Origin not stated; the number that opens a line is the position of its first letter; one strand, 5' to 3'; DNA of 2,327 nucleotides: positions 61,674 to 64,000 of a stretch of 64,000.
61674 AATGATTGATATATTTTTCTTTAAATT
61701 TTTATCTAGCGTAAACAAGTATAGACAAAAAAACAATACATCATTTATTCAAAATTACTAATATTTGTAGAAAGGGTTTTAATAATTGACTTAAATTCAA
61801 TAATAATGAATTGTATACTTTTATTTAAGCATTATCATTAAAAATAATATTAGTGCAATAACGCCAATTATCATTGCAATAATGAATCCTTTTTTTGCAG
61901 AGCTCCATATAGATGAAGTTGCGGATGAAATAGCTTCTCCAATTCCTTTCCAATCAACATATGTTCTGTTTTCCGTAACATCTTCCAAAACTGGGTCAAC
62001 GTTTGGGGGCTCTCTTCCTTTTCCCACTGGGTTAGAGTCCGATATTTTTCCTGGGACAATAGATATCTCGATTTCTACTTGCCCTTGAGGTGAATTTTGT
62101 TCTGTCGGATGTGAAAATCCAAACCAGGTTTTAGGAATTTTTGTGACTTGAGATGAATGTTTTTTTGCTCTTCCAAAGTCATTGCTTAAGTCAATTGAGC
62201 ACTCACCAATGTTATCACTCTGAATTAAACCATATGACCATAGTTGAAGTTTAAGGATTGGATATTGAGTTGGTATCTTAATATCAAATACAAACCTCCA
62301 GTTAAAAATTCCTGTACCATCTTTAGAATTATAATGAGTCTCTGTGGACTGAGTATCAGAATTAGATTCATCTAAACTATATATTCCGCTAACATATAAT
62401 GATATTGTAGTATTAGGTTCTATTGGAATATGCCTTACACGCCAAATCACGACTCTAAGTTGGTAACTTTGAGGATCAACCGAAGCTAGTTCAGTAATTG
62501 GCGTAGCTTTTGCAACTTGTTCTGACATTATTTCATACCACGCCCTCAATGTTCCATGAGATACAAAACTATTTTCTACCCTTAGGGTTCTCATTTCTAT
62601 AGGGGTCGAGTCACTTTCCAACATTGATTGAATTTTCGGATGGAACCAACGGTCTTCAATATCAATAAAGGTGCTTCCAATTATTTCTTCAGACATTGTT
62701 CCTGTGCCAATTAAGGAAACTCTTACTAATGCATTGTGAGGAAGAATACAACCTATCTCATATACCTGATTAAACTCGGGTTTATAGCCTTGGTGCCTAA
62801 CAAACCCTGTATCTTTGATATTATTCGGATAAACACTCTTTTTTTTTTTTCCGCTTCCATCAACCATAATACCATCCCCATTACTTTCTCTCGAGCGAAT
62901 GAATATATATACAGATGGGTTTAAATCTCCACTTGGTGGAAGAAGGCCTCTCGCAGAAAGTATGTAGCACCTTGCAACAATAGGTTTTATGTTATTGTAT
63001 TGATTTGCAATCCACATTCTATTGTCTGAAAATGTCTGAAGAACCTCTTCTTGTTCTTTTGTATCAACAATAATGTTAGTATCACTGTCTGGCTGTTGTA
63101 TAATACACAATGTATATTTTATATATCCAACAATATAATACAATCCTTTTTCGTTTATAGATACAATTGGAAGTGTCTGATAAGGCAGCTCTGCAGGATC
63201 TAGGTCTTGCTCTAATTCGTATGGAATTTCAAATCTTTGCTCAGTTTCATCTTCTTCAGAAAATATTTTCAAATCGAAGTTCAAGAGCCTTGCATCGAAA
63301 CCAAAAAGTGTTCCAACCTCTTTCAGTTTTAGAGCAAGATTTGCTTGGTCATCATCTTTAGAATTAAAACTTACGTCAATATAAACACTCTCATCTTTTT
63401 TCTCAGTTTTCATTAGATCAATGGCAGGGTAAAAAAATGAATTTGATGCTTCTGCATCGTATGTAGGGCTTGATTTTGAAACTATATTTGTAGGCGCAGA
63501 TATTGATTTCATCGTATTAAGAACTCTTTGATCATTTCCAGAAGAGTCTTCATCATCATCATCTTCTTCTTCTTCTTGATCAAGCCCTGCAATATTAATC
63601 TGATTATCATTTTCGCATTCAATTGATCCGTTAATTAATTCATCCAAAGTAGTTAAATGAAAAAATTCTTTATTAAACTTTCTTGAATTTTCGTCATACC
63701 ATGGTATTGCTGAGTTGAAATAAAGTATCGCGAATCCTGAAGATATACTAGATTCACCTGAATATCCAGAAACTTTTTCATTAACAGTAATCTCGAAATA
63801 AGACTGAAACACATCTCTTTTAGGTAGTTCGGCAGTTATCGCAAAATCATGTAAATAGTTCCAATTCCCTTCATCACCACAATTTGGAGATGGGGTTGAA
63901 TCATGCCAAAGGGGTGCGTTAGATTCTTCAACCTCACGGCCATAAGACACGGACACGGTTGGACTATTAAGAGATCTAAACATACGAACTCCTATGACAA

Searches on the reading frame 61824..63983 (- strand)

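Call 101: search_protein_families(library=pfam, proteins=[window:61824-63983:-], max_evalue=0.00001)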
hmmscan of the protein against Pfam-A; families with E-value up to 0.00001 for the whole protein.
window:61824-63983:- (720 aa): 2 families
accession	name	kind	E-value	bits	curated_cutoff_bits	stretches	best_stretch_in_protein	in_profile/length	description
PF00168.36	C2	-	4.1e-10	40.3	22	0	508-608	2-99/104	C2 domain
PF16165.10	Ferlin_C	-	9.4e-07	29.3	29.4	1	610-717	40-143/154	Ferlin C-terminus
